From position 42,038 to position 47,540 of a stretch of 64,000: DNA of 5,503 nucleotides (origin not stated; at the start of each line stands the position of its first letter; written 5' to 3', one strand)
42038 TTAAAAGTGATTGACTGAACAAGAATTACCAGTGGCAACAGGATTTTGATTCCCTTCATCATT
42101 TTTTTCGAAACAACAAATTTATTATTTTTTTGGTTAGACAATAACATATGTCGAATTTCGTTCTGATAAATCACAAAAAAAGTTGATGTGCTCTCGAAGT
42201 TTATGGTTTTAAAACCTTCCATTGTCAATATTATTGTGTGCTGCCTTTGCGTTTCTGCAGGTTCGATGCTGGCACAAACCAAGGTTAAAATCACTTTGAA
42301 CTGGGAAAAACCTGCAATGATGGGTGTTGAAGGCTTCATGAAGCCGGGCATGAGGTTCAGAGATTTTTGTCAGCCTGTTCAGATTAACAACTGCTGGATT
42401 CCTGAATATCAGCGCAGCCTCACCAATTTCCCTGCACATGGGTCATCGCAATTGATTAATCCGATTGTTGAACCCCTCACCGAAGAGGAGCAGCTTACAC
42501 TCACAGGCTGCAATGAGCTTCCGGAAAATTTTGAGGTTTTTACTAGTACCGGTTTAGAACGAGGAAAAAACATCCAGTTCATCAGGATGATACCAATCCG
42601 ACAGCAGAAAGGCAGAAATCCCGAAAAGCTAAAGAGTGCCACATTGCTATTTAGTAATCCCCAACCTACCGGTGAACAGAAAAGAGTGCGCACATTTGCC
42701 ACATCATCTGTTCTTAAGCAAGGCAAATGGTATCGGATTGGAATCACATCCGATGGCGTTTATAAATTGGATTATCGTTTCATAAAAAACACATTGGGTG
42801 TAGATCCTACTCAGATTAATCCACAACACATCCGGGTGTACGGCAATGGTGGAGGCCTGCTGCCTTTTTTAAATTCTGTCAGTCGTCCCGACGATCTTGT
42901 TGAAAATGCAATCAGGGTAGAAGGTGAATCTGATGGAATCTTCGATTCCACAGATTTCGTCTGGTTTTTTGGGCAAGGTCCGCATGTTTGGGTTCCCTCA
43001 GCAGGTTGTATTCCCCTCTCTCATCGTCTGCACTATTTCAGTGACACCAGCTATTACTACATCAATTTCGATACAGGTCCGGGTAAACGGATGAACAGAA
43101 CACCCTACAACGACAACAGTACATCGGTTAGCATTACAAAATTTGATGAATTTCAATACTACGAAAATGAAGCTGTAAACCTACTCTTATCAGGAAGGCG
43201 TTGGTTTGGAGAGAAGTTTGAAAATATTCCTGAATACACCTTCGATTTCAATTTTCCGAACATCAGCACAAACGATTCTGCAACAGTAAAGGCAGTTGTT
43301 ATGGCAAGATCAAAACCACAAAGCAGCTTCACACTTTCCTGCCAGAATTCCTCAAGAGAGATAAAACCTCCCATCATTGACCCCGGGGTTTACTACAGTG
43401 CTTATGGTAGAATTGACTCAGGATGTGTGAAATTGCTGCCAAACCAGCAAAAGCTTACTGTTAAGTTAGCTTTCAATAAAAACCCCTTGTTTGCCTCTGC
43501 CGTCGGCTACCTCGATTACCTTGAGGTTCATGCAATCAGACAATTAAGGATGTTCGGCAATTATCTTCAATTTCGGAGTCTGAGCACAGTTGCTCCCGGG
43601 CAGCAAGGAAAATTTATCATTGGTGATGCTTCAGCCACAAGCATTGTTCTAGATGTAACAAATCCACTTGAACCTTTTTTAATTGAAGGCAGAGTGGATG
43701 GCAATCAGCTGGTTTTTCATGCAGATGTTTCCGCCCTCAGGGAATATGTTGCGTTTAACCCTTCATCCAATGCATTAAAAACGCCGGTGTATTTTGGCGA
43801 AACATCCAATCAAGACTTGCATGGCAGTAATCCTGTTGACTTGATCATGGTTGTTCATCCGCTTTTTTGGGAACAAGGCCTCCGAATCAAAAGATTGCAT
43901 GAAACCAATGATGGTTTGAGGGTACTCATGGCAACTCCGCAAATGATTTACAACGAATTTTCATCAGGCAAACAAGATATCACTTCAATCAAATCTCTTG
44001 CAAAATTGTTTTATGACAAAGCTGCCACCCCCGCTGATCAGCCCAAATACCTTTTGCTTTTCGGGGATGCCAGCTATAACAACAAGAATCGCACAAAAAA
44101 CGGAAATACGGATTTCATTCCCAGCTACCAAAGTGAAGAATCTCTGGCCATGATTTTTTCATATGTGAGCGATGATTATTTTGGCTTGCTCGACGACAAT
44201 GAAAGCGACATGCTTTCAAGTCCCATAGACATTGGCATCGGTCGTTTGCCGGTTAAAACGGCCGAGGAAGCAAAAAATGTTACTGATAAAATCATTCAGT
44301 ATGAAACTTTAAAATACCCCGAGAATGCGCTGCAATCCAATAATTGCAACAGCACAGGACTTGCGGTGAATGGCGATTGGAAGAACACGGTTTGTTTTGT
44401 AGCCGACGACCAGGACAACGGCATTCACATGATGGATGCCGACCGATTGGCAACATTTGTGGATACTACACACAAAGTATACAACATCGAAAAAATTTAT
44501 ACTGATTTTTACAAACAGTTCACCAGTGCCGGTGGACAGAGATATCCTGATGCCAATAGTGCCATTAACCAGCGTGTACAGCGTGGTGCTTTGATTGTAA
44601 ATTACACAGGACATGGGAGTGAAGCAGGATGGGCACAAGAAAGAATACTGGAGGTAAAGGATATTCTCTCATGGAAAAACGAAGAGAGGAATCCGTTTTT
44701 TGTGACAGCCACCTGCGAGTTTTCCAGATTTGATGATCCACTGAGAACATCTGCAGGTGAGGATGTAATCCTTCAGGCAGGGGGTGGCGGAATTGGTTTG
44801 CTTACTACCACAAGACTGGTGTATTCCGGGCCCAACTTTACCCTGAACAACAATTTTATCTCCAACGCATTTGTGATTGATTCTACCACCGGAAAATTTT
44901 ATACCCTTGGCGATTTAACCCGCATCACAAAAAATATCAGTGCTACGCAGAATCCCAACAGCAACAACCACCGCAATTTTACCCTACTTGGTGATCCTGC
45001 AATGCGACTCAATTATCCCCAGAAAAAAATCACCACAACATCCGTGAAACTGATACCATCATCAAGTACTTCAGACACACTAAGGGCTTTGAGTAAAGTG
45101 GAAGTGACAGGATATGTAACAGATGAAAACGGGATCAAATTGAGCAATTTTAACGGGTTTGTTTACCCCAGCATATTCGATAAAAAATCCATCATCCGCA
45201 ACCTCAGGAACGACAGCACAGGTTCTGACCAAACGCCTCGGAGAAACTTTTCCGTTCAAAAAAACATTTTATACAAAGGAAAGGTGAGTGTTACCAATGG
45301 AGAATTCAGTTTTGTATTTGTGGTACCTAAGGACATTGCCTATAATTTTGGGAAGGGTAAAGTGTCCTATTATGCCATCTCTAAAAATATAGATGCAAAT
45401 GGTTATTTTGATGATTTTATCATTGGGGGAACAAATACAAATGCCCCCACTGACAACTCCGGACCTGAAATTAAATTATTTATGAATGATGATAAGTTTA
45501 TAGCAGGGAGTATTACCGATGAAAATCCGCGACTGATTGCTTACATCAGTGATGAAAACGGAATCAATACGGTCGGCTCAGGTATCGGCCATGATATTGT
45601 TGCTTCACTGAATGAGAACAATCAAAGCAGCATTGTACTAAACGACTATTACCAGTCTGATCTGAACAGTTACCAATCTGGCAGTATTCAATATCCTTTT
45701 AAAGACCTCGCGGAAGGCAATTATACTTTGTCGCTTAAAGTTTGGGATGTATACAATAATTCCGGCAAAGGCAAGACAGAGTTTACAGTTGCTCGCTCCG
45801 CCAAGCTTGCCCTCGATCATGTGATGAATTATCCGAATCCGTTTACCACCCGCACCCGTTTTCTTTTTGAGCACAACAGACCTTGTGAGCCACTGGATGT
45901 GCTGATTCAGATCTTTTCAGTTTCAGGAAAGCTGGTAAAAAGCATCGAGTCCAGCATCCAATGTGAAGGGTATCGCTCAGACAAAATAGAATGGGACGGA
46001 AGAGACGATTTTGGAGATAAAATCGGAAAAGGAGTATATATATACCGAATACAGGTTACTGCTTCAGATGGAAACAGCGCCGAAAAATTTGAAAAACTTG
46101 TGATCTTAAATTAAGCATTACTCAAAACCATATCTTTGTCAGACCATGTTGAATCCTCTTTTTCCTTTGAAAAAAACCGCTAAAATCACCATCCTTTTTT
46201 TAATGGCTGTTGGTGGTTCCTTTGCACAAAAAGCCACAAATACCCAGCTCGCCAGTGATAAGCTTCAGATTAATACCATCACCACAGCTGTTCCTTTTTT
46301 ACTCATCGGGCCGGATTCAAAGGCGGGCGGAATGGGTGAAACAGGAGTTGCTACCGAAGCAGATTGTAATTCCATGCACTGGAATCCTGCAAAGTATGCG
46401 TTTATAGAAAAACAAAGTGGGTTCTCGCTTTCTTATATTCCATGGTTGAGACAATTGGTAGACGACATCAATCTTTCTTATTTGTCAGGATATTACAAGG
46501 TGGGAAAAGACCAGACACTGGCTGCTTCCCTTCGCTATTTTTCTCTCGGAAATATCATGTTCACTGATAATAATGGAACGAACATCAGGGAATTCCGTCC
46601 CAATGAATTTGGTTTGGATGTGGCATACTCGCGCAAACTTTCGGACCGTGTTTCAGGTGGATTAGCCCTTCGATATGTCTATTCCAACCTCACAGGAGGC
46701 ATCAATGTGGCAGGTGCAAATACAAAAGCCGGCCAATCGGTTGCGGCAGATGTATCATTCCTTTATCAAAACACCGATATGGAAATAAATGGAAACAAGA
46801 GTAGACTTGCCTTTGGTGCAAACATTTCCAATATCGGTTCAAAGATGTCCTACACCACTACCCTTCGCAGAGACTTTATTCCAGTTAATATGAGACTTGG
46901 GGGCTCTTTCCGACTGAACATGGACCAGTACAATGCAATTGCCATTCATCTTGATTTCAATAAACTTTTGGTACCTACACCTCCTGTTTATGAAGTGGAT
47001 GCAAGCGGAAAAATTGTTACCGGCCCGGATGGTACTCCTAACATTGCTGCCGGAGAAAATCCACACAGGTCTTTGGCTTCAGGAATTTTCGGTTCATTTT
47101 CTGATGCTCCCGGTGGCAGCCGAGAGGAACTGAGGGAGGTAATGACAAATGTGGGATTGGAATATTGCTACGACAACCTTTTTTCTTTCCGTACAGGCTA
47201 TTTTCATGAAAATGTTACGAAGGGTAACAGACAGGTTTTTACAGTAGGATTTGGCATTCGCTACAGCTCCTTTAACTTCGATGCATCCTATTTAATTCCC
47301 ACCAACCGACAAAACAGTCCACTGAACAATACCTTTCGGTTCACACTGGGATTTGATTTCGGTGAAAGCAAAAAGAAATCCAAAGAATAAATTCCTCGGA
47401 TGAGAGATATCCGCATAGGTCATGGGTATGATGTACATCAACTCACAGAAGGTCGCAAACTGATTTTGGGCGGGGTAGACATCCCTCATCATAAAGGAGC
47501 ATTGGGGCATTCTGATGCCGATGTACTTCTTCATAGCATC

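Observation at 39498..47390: Compact gliding/T9SS module: gldJ and a PorP/SprF-family gene transcribed divergently from porU-porV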

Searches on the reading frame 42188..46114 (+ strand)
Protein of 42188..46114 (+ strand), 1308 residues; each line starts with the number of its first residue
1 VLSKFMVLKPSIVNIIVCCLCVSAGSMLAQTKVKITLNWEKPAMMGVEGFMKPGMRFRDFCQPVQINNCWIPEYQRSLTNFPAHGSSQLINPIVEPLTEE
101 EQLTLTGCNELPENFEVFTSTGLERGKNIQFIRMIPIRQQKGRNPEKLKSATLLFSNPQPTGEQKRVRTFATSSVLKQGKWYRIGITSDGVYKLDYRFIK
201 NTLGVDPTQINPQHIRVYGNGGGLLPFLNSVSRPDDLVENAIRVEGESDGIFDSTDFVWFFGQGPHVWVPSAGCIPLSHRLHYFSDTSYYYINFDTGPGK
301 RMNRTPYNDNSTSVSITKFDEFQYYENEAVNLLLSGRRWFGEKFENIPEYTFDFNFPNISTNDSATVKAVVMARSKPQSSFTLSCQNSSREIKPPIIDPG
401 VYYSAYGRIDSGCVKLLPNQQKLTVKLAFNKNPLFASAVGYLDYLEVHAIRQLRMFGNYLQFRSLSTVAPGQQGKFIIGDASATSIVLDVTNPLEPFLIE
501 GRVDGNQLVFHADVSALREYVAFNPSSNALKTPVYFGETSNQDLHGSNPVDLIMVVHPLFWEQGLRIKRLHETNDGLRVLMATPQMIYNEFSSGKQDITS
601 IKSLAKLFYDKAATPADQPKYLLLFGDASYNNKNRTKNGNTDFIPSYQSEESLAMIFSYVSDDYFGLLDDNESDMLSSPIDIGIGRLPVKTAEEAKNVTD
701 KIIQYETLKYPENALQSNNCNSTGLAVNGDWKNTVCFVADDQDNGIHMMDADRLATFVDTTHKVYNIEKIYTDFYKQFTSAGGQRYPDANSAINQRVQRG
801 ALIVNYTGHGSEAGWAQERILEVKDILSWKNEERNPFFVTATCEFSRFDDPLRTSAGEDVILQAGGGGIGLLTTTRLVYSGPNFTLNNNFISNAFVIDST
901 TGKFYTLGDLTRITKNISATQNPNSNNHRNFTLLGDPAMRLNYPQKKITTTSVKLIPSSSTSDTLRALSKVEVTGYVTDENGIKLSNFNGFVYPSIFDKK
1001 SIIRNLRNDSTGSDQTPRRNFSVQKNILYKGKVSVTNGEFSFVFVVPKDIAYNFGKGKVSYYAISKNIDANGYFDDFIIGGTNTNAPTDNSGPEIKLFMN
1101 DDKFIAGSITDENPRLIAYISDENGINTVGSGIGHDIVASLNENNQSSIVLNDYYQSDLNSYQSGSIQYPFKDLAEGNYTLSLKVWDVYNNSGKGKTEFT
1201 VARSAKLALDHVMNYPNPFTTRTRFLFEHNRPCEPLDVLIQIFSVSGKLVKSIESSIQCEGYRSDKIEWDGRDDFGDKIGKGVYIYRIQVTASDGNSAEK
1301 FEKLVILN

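Call 3: search_protein_families(library=ncbifam, proteins=[window:42188-46114:+], max_evalue=0.001)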
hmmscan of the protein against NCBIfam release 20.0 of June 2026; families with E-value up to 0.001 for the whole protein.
window:42188-46114:+ (1308 aa): 5 families
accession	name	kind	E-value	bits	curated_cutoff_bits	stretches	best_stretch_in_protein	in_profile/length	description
NF033707.1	T9SS_sortase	equivalog_domain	0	1316.1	420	1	175-1307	1-1095/1095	type IX secretion system sortase PorU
NF052324.1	PorU_rel_Nterm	equivalog_domain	5.5e-46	157.2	450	1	180-957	31-784/879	putative type IX secretion system sortase PorU2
NF052318.1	T9SS_sortase_N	equivalog_domain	1.1e-07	32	40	1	15-152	5-138/140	type IX secretion system sortase PorU, long form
TIGR04183.1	Por_Secre_tail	domain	3.4e-06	27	23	1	1215-1301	2-69/72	T9SS type A sorting domain-containing protein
NF009452.0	PRK12812.1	equivalog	0.0006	19.1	258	0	1238-1299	154-215/289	flagellar basal body rod modification protein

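Call 4: search_protein_families(library=pfam, proteins=[window:42188-46114:+], max_evalue=0.001)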
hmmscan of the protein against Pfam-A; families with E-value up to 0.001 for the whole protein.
window:42188-46114:+ (1308 aa): 2 families
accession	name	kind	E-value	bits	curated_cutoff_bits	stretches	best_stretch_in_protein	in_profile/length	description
PF01364.23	Peptidase_C25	-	2.4e-100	336.8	23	1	553-941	2-374/374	Peptidase family C25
PF13860.13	FlgD_ig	-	0.00014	22.2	27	1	1238-1294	25-77/79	FlgD Ig-like domain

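Call 63: search_solved_structures(query=window:42203-46114:+, max_evalue=0.00001, show_alignments=1)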
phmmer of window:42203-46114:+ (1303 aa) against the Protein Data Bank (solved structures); distinct sequences matched with E-value up to 0.00001: 1.
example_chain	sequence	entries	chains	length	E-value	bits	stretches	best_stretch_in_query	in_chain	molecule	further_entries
6za2_A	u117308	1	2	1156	1.8e-135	456.3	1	159-1301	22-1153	Por secretion system protein porU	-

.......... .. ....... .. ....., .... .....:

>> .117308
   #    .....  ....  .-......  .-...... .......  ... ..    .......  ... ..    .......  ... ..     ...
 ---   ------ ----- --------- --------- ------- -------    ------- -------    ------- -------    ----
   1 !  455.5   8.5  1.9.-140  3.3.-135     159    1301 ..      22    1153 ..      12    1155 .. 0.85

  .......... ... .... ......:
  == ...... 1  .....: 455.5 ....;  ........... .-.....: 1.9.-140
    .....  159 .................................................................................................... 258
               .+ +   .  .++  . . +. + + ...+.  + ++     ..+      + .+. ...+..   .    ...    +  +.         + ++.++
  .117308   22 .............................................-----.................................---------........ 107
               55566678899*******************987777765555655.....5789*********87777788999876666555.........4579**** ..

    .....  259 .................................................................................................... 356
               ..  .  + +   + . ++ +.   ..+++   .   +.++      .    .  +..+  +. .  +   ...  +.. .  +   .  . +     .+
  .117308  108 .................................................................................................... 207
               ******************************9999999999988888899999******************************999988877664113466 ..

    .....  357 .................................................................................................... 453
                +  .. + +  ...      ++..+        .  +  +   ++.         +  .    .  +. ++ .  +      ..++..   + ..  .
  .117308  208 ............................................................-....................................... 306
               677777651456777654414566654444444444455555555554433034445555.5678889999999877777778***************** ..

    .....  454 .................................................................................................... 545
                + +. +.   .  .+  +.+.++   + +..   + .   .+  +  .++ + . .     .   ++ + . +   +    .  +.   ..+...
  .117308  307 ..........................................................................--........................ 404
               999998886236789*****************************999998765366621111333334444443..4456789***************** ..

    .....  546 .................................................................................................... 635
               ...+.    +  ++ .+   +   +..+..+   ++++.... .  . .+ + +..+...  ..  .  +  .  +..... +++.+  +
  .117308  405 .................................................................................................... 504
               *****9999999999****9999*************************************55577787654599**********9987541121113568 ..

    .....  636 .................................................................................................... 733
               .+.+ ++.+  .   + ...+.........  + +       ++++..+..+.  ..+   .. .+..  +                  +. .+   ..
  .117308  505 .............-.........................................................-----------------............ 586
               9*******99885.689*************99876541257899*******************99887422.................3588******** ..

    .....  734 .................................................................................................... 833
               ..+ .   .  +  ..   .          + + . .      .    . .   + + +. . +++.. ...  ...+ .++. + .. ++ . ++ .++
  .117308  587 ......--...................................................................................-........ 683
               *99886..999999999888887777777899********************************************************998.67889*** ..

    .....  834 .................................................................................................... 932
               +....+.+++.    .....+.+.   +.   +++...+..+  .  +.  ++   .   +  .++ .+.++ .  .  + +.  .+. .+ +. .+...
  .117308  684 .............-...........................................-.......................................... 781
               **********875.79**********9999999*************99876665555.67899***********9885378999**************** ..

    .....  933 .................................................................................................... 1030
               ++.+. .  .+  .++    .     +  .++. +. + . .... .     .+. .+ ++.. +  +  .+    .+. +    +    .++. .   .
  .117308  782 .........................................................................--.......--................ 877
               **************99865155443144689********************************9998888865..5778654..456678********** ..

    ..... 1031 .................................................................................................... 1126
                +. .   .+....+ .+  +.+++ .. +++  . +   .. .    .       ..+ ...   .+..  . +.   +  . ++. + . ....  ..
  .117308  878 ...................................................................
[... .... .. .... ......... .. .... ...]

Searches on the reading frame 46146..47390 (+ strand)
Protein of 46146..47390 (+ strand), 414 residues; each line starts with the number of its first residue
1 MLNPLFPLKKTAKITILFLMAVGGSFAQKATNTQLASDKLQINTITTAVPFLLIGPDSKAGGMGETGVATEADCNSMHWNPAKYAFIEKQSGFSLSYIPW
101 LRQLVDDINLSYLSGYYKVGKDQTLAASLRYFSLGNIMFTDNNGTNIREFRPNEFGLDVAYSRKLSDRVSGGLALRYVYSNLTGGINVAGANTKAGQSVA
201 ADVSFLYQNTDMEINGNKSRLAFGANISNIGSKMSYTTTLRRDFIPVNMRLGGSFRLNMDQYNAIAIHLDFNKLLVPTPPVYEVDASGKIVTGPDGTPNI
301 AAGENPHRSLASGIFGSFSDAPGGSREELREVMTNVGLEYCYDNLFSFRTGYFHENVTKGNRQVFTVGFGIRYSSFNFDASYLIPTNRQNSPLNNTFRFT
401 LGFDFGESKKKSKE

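Call 3: search_protein_families(library=ncbifam, proteins=[window:46146-47390:+], max_evalue=0.001)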
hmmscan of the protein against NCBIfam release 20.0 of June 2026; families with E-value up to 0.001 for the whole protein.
window:46146-47390:+ (414 aa): 4 families
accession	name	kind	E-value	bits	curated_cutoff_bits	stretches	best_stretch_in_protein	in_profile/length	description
NF033710.1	T9SS_OM_PorV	equivalog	7.8e-144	479.4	250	1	32-405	9-367/367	type IX secretion system outer membrane channel protein PorV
NF033709.1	PorV_fam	subfamily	5.6e-126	420.5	90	1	46-405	1-326/326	PorV/PorQ family protein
NF033711.1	T9SS_PorQ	equivalog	2.7e-21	76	220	1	47-258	24-214/335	type IX secretion system protein PorQ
NF052325.1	PorVQ2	equivalog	1.4e-08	34.1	325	1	42-181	20-166/354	putative type IX sorting system protein PorV2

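Call 4: search_protein_families(library=pfam, proteins=[window:46146-47390:+], max_evalue=0.001)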
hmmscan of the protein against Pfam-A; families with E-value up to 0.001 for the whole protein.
window:46146-47390:+ (414 aa): 1 family
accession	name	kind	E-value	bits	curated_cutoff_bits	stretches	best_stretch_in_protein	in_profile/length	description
PF19572.5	PorV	-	3.4e-69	233.5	27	1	41-280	5-242/243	Type IX secretion system protein PorV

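Call 17: find_related_loci(query=A1, collection=genome_contigs, flank=10000)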
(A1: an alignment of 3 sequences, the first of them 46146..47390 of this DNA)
Query A1 (414 aa) in genome_contigs; peptide patterns used: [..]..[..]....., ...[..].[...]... (x = any residue, [..] = any of these).
600 stretches matched a pattern (row limit reached: there are more); 578 encode a relative of the query (tblastn E <= 1e-3); the best 80 are kept; 80 distinct loci.
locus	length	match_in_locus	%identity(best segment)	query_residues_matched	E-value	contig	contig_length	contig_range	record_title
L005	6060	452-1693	93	1-414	0e+0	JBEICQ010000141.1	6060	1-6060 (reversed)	MAG: Flavobacteriales bacterium isolate Sample-101-S75-bin-15 Sample_101_S75-bin_15-k141_1302870, whole genome shotgun s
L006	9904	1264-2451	71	16-413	0e+0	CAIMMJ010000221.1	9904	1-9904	MAG: uncultured Bacteroidetes bacterium isolate ErkenSummer_bin-3434 genome assembly, contig: bin-3434:221/440, whole ge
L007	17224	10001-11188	58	17-411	2e-153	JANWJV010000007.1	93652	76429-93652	MAG: Bacteroidia bacterium isolate CRAIB_MAG76 c_000000002514, whole genome shotgun sequence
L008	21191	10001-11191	57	15-414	2e-152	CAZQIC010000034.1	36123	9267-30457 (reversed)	MAG TPA_asm: uncultured Bacteroidia bacterium isolate SRP128246_co1_439 genome assembly, contig: NODE_1730_length_36123_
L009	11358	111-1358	57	2-414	3e-151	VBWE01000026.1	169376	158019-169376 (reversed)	MAG: Bacteroidetes bacterium isolate X1_MaxBin.021 scaffold_351, whole genome shotgun sequence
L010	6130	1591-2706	61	42-414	2e-150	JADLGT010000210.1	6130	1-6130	MAG: Bacteroidia bacterium isolate SJ452 c_000001049538, whole genome shotgun sequence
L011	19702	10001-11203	56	14-414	4e-147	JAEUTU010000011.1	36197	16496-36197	MAG: Bacteroidia bacterium isolate new MAG-337 k141_1844248, whole genome shotgun sequence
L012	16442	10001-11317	53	1-414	5e-146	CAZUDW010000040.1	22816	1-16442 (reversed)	MAG TPA_asm: uncultured Flavobacteriales bacterium isolate binchicken_co275_1 genome assembly, contig: NODE_2797_length_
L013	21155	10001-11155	57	25-414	5e-146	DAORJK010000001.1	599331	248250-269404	MAG TPA_asm: Bacteroidia bacterium isolate AMR_MDS_5553 NODE_1_length_599331_cov_49.016685, whole genome shotgun sequenc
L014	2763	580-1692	58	41-413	4e-154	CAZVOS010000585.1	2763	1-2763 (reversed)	MAG TPA_asm: uncultured Bacteroidales bacterium isolate SRP178699_co1_517 genome assembly, contig: NODE_60761_length_276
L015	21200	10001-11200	57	13-414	1e-145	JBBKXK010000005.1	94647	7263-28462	MAG: Vicingaceae bacterium isolate metabat_bins.159 k119_3956330, whole genome shotgun sequence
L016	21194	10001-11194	56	17-414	7e-146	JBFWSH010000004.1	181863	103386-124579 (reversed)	MAG: Flavobacteriales bacterium isolate CA_2019_TPBF_225 NODE_777_length_181863_cov_9.050981_TPBF, whole genome shotgun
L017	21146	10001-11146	58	17-405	2e-145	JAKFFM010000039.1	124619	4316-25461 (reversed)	MAG: Bacteroidota bacterium isolate LC100 contig-124_113, whole genome shotgun sequence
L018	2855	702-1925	55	6-414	2e-152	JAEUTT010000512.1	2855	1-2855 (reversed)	MAG: Bacteroidia bacterium isolate new MAG-336 k141_1808699, whole genome shotgun sequence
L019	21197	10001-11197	57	8-405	2e-144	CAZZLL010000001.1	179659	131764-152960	MAG TPA_asm: uncultured Lentimicrobiaceae bacterium isolate SRP141376_co3_47 genome assembly, contig: NODE_78_length_179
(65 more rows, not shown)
